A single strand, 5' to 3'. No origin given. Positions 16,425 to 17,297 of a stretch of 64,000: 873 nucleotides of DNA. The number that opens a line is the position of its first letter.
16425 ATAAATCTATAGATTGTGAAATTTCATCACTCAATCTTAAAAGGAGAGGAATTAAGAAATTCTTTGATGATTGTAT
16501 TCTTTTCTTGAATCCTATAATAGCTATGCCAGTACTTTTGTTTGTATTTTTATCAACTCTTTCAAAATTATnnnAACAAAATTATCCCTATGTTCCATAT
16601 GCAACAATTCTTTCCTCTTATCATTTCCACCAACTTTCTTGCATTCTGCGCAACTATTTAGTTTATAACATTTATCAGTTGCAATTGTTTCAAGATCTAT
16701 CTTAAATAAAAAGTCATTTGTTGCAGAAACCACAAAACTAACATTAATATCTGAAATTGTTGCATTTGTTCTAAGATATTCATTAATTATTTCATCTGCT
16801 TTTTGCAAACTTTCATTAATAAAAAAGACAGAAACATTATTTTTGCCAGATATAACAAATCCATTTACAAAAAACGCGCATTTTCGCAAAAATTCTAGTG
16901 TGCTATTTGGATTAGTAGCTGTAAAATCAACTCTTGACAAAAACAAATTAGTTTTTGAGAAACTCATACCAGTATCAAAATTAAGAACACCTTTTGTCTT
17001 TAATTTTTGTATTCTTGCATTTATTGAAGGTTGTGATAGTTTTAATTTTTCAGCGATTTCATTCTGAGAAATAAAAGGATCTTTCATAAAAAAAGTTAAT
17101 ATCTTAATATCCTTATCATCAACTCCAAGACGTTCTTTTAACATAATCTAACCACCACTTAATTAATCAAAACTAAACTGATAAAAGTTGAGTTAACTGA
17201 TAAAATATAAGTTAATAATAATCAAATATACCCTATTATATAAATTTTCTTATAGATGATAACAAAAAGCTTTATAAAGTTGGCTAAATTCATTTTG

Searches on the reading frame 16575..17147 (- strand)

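Call 19: search_protein_families(library=pfam, proteins=[window:16575-17147:-], max_evalue=0.001)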
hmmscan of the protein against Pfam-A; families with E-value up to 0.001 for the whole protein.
window:16575-17147:- (191 aa): 5 families
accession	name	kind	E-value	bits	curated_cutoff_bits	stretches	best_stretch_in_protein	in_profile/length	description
PF13412.12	HTH_24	-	1.2e-13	50.8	21.9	1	10-55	2-47/48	Winged helix-turn-helix DNA-binding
PF13404.12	HTH_AsnC-type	-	3.5e-10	40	27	1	10-50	2-42/42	AsnC-type helix-turn-helix domain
PF08279.18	HTH_11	-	2.4e-05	24.6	25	1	15-54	4-44/55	HTH domain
PF12802.13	MarR_2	-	6.2e-05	23.5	27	1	11-54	5-49/61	MarR family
PF08280.17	HTH_Mga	-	0.00058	20.2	23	0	13-50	7-44/59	M protein trans-acting positive regulator (MGA) HTH domain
